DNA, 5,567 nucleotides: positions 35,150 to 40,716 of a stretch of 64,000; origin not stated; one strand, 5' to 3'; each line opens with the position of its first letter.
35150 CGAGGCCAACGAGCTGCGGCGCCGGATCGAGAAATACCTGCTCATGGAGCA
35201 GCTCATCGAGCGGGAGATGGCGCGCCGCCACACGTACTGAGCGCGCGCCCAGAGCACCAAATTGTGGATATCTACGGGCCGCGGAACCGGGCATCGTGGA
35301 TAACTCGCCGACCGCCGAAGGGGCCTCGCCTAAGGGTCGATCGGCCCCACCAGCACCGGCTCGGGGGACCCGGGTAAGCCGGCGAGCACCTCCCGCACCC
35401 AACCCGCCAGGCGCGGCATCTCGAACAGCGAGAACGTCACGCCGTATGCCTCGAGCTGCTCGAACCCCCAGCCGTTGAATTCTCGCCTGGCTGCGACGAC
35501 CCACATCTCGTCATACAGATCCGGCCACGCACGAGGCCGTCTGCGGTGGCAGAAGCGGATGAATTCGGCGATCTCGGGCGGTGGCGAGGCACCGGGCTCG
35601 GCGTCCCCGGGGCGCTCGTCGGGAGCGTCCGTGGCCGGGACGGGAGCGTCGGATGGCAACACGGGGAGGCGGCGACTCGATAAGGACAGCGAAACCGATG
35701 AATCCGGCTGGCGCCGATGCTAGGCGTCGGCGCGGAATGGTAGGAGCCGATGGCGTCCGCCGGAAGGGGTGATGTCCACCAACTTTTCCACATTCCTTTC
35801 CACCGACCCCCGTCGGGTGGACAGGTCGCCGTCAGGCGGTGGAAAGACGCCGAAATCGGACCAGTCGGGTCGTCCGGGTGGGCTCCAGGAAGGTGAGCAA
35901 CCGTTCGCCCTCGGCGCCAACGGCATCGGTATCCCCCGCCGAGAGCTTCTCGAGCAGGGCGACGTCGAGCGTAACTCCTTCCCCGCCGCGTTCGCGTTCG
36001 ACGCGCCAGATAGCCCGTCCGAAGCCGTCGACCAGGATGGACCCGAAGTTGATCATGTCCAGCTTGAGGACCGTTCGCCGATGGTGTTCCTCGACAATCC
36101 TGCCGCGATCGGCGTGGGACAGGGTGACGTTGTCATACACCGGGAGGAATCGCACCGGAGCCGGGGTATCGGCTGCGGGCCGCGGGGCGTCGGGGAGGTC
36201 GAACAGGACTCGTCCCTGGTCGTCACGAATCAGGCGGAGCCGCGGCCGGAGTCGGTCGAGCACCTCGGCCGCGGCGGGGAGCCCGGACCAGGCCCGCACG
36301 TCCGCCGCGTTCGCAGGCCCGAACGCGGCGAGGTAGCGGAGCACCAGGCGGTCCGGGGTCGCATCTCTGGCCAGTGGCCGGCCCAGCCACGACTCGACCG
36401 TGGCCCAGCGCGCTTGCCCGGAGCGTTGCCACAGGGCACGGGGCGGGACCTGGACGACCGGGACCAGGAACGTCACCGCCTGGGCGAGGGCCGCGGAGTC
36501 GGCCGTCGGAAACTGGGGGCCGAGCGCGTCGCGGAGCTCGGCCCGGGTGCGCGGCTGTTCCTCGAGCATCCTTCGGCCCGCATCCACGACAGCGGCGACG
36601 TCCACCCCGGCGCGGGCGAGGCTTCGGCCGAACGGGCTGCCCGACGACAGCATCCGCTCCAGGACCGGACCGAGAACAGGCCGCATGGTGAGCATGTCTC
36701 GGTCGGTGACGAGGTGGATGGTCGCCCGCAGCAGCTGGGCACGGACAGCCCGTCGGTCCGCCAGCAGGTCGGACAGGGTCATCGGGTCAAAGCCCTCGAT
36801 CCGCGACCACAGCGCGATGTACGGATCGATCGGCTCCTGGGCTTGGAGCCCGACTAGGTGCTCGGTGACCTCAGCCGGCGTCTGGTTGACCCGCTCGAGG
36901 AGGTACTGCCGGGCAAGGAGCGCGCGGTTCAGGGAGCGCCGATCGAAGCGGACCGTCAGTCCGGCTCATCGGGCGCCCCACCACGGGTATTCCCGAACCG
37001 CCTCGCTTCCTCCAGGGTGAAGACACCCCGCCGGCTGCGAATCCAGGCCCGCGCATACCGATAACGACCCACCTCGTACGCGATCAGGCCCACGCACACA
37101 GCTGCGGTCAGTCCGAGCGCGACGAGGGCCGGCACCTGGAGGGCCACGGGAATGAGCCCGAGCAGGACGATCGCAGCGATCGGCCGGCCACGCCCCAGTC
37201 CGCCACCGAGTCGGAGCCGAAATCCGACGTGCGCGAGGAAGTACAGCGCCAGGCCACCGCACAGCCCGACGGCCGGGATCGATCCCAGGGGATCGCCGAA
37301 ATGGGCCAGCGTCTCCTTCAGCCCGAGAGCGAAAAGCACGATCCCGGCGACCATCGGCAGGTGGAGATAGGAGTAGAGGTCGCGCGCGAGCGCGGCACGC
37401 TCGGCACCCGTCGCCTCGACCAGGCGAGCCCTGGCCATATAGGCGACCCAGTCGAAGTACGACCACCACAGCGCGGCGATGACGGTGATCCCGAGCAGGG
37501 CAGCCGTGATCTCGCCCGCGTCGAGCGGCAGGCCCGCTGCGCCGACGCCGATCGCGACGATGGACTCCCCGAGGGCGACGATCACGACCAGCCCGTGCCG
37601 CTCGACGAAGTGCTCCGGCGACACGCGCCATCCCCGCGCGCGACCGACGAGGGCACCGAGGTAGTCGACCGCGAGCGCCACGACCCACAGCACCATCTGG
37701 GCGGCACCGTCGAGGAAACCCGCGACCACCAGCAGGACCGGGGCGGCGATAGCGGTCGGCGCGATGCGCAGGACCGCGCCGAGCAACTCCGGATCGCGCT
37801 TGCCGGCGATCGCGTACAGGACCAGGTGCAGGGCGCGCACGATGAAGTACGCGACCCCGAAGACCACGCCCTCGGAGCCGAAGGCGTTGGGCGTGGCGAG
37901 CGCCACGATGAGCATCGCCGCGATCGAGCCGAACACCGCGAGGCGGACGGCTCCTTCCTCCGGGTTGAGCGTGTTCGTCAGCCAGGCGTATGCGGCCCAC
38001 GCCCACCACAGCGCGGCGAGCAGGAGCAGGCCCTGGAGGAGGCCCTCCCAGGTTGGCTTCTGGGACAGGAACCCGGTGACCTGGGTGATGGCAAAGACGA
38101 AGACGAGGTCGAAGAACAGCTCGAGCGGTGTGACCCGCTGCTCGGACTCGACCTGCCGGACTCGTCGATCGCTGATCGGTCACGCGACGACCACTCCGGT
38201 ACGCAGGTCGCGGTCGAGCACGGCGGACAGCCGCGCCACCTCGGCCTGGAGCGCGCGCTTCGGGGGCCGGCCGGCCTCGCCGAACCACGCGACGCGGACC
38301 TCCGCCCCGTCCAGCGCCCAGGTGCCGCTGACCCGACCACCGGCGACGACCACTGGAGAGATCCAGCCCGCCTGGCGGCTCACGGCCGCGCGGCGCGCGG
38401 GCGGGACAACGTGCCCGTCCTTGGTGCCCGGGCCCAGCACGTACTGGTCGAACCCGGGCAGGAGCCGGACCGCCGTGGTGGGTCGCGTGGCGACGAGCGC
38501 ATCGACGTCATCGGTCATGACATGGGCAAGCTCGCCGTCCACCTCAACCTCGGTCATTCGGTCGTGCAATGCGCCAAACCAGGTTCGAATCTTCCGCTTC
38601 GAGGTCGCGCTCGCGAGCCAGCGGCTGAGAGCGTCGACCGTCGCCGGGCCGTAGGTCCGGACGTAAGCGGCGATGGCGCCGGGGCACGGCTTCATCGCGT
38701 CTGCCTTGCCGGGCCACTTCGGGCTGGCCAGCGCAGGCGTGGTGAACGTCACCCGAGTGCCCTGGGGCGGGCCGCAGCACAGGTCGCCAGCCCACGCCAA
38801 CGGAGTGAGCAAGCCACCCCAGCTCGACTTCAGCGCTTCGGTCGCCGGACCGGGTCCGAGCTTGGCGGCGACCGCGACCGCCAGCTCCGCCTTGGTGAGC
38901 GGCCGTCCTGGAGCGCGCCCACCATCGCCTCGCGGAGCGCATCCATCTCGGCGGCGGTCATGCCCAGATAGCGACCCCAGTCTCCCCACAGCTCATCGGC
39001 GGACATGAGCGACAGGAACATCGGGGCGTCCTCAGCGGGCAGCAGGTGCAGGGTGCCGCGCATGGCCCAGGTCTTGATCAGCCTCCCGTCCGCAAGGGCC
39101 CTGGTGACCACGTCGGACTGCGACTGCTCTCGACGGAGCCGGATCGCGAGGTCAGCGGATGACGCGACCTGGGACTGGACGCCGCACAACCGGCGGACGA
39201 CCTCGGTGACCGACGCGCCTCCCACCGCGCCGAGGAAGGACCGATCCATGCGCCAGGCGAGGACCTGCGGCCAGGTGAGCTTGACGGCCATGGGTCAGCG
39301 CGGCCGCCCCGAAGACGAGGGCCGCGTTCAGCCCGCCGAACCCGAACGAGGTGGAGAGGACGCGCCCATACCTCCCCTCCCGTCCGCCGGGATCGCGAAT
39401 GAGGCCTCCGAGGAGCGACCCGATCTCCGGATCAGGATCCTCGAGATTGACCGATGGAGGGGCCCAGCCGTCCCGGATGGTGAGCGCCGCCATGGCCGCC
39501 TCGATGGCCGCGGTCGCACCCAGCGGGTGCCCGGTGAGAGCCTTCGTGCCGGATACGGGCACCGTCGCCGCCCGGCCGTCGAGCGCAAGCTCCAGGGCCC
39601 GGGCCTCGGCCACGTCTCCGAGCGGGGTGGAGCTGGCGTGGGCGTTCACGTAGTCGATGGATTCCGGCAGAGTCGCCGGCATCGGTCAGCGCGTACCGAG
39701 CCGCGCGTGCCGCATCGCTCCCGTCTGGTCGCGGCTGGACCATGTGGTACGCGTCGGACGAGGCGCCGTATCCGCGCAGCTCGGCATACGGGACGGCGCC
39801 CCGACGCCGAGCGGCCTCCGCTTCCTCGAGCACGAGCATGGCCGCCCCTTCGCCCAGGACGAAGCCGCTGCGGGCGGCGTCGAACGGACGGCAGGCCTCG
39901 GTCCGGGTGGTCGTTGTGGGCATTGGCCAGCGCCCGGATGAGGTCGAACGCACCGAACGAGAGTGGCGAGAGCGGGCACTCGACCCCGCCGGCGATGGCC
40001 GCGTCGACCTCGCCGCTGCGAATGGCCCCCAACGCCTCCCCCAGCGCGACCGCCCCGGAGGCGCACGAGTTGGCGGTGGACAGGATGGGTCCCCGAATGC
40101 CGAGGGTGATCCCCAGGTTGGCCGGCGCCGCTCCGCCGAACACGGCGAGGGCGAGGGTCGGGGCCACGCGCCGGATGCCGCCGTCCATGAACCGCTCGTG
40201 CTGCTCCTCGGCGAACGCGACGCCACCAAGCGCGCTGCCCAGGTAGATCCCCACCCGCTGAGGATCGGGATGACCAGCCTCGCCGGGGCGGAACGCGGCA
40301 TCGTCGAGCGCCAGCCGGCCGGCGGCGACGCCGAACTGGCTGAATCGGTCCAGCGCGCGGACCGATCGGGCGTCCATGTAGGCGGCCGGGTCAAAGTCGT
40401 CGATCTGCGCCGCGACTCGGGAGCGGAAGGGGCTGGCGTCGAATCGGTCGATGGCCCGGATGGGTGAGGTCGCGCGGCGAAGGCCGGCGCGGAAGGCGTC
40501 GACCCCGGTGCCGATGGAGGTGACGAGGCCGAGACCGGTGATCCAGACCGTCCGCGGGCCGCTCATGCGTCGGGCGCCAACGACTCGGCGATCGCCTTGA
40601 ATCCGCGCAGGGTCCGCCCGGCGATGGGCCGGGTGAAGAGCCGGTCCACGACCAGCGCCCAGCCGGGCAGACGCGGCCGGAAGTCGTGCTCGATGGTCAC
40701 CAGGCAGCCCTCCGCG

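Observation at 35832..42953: Seven-gene coupled operon joining lipid/polyketide-type enzymes to two AlkZ-family DNA glycosylases and LtrA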

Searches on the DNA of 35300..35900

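Call 68: search_rna_families(source=window, start=35300, end=35900, threshold=evalue, max_evalue=1)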
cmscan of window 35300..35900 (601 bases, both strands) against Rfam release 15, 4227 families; matches with E-value up to 1: 0.
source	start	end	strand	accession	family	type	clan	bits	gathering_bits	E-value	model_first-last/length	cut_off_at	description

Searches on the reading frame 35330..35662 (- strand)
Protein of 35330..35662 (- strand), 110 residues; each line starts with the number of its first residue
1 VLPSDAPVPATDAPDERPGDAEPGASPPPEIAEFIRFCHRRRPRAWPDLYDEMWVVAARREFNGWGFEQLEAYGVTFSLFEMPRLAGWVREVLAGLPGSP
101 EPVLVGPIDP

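Call 69: search_protein_families(library=pfam, proteins=[window:35330-35662:-], max_evalue=0.01)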
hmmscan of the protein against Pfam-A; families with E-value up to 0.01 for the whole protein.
window:35330-35662:- (110 aa): 0 families
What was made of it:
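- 35330..35662 (-): Conserved 110-aa ORF of unknown function (C6), always downstream of AlkZ2. No Pfam hit (call 69).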

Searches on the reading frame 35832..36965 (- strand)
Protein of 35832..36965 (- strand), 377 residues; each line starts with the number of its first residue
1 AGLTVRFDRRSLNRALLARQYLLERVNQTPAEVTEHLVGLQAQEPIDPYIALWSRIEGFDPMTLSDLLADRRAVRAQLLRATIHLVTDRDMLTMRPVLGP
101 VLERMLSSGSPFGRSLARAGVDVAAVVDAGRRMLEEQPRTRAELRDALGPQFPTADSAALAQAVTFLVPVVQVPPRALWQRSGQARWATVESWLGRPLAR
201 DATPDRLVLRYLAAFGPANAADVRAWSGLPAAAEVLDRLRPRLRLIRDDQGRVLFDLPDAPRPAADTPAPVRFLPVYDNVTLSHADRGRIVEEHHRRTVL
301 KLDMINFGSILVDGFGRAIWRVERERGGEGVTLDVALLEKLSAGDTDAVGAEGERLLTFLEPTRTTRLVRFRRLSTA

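Call 8: search_protein_families(library=pfam, proteins=[window:35832-36965:-], max_evalue=0.01)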
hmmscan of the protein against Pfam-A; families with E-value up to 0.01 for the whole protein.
window:35832-36965:- (377 aa): 1 family
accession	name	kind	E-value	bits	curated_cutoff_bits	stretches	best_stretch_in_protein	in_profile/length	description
PF06224.18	AlkZ-like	-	1.6e-73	248.6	25.9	1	35-359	2-329/329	DNA glycosylase AlkZ-like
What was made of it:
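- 35832..36969 (-): AlkZ-like (HTH_42) DNA glycosylase 2, a divergent type with a Q-A-Q motif. The ATG at 36969 overlaps the LtrA stop by 14 nt, but a 1-nt insertion at 36949 breaks the frame in the window. Pfam AlkZ-like, 248.6 bits (call 8).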

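Call 22: search_protein_families(library=ncbifam, proteins=[window:35832-36965:-], max_evalue=0.001)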
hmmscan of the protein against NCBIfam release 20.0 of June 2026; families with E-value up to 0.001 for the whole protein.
window:35832-36965:- (377 aa): 0 families

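Call 23: search_solved_structures(query=window:35832-36965:-, max_evalue=0.001, show_alignments=3)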
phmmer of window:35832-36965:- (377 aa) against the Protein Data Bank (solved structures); distinct sequences matched with E-value up to 0.001: 0.
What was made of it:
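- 35832..36969 (-): No PDB hit by phmmer (call 23).
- Tried and rejected: PDB search with AlkZ2: no hit at E<=0.001 (call 23), so its subfamily call rests on the motif alignment only.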

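Call 53: find_homologous_proteins(query=window:35832-36947:-, max_evalue=1e-20)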
Query window:35832-36947:- (371 aa): 7994 proteins with E <= 1e-20 among 8000 candidates; the best 120 are listed.
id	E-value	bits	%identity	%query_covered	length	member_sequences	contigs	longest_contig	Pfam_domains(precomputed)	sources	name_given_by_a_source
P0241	1.1e-212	724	91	99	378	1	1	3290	PF06224.19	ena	-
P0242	7.1e-208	708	89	100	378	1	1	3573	PF06224.19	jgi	jgi:Winged helix DNA-binding domain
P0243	2.4e-207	706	88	100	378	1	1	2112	PF06224.19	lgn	-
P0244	3.9e-204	696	87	100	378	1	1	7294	PF06224.19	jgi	jgi:Winged helix DNA-binding domain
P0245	4.8e-203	692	87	100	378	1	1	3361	PF06224.19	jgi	jgi:DNA glycosylase AlkZ-like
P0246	8.3e-202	688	86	100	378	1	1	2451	PF06224.19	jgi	jgi:hypothetical protein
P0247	2.0e-201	687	86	100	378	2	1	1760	PF06224.19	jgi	jgi:hypothetical protein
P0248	7.6e-200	682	85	100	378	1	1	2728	PF06224.19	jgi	jgi:DNA glycosylase AlkZ-like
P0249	7.4e-198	675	100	85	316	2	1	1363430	PF06224.19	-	-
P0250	5.9e-186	636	79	100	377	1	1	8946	PF06224.19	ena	-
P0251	2.0e-176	605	78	99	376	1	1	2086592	PF06224.19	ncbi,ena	-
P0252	2.1e-169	582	76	100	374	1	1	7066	PF06224.19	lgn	-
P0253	3.2e-169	581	74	100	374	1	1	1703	PF06224.19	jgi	jgi:hypothetical protein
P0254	1.8e-168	578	75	100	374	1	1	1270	PF06224.19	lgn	-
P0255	9.3e-168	576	76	99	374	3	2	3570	PF06224.19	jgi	jgi:hypothetical protein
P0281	7.8e-137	474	63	100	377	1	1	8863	PF06224.19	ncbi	ncbi:MAG: winged helix DNA-binding domain-containing protein [Candidatus Limnocylindria bacterium]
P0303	4.3e-129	449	58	100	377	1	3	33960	PF06224.19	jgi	-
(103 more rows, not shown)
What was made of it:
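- The window's own contig is 1.36 Mb (call 53). The public gene call for AlkZ2 on this contig is the truncated 316-aa form (call 53).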

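Call 54: find_encoding_contigs(protein=P0281, flank=8000, max_places=1)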
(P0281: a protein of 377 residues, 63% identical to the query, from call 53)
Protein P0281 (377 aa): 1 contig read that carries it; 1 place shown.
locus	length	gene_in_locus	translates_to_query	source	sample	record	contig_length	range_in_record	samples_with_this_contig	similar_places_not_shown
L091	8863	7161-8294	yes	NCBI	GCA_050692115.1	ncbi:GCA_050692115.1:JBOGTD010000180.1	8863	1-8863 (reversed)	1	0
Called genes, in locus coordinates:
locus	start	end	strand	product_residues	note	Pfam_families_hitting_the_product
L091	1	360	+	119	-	PF08327:AHSA1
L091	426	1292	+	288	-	PF00561:Abhydrolase_1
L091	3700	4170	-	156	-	PF11716:MDMPI_N (faint)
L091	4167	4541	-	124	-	PF00581:Rhodanese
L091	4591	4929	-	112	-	PF02148:zf-UBP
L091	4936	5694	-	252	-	PF03141:Methyltransf_29 (weak), PF01209:Ubie_methyltran, PF13489:Methyltransf_23, PF13847:Methyltransf_31, PF08241:Methyltransf_11, PF08242:Methyltransf_12, PF13649:Methyltransf_25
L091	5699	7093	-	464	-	PF01565:FAD_binding_4, PF08031:BBE (weak)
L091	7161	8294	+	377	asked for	PF06224:AlkZ-like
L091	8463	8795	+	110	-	-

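Call 55: find_encoding_contigs(protein=P0303, flank=8000, max_places=1)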
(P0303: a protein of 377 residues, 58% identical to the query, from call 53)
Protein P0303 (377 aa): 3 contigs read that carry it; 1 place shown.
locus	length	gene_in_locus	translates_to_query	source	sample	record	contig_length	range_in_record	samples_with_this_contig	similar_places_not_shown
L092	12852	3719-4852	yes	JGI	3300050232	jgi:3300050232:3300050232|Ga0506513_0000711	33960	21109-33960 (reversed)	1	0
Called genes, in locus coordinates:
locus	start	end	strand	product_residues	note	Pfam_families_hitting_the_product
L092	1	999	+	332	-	?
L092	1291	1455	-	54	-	-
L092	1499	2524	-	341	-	PF06224:AlkZ-like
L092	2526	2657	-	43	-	-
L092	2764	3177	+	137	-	-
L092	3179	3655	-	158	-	PF00903:Glyoxalase (weak)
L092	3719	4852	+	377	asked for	PF06224:AlkZ-like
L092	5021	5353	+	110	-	-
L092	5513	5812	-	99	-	-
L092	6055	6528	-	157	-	PF00211:Guanylate_cyc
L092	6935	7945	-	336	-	-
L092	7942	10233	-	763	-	PF00676:E1_dh, PF02779:Transket_pyr, PF02780:Transketolase_C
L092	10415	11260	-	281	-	PF00892:EamA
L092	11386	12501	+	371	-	PF00005:ABC_tran, PF08402:TOBE_2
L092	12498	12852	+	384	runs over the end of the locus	PF01547:SBP_bac_1, PF13416:SBP_bac_8, PF13343:SBP_bac_6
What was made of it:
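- AlkZ2 keeps the C6-C7 (and E1_dh) neighbours even where no cassette is near, in L091 and L092 (calls 54, 55). AlkZ2's conserved partners are C6 and C7, not the cassette (calls 54, 55).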

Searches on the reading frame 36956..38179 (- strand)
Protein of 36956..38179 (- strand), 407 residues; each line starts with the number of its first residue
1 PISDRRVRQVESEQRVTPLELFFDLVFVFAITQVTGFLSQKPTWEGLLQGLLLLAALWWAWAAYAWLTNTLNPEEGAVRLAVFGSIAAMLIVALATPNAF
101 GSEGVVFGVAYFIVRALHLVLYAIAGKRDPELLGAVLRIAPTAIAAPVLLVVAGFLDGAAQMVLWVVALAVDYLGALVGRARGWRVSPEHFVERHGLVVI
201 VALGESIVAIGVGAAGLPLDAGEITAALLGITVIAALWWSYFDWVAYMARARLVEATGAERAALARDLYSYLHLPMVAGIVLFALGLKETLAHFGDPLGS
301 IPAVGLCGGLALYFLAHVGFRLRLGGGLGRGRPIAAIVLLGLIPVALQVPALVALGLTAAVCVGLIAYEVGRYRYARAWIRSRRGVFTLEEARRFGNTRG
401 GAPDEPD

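Call 8: search_protein_families(library=pfam, proteins=[window:36956-38179:-], max_evalue=0.01)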
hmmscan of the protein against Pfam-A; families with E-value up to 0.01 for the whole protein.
window:36956-38179:- (407 aa): 1 family
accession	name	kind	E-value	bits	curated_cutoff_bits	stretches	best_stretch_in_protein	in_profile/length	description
PF06772.16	LtrA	-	2.4e-97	326.8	31.9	1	15-366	1-355/356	Bacterial low temperature requirement A protein (LtrA)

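Call 22: search_protein_families(library=ncbifam, proteins=[window:36956-38179:-], max_evalue=0.001)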
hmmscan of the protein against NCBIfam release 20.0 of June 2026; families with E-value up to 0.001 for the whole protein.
window:36956-38179:- (407 aa): 0 families

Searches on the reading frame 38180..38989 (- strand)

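Call 8: search_protein_families(library=pfam, proteins=[window:38180-38989:-], max_evalue=0.01)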
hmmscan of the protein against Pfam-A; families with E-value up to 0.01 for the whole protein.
window:38180-38989:- (269 aa): 1 family
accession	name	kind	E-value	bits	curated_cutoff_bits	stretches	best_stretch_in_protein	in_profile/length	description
PF06224.18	AlkZ-like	-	2.5e-24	87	25.9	1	28-256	99-328/329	DNA glycosylase AlkZ-like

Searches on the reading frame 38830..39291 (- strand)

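Call 8: search_protein_families(library=pfam, proteins=[window:38830-39291:-], max_evalue=0.01)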
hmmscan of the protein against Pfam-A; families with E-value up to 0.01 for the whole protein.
window:38830-39291:- (153 aa): 1 family
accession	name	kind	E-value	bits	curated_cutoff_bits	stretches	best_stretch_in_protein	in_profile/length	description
PF06224.18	AlkZ-like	-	7.5e-19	69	25.9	1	32-131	1-100/329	DNA glycosylase AlkZ-like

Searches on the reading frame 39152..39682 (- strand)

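Call 8: search_protein_families(library=pfam, proteins=[window:39152-39682:-], max_evalue=0.01)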
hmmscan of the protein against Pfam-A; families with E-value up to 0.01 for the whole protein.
window:39152-39682:- (176 aa): 1 family
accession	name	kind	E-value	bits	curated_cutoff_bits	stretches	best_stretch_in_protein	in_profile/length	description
PF02801.28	Ketoacyl-synt_C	-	4e-20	72.4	20.8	1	6-81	42-119/119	Beta-ketoacyl synthase, C-terminal domain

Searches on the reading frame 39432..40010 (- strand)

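Call 8: search_protein_families(library=pfam, proteins=[window:39432-40010:-], max_evalue=0.01)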
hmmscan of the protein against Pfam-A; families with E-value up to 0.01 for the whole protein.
window:39432-40010:- (192 aa): 2 families
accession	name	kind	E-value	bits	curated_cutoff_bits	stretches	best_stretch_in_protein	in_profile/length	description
PF00109.32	ketoacyl-synt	-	1e-07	32.2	20.8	1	33-67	218-252/252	Beta-ketoacyl synthase, N-terminal domain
PF02801.28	Ketoacyl-synt_C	-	0.00029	21.3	20.8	1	75-112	1-39/119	Beta-ketoacyl synthase, C-terminal domain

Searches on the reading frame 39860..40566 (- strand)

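Call 8: search_protein_families(library=pfam, proteins=[window:39860-40566:-], max_evalue=0.01)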
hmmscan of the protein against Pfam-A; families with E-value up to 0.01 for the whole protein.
window:39860-40566:- (235 aa): 2 families
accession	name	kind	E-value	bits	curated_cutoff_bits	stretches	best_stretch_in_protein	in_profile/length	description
PF00109.32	ketoacyl-synt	-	1.9e-31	110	20.8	1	6-216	3-222/252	Beta-ketoacyl synthase, N-terminal domain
PF00108.29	Thiolase_N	-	9.9e-05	22.3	26.4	1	153-196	68-113/260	Thiolase, N-terminal domain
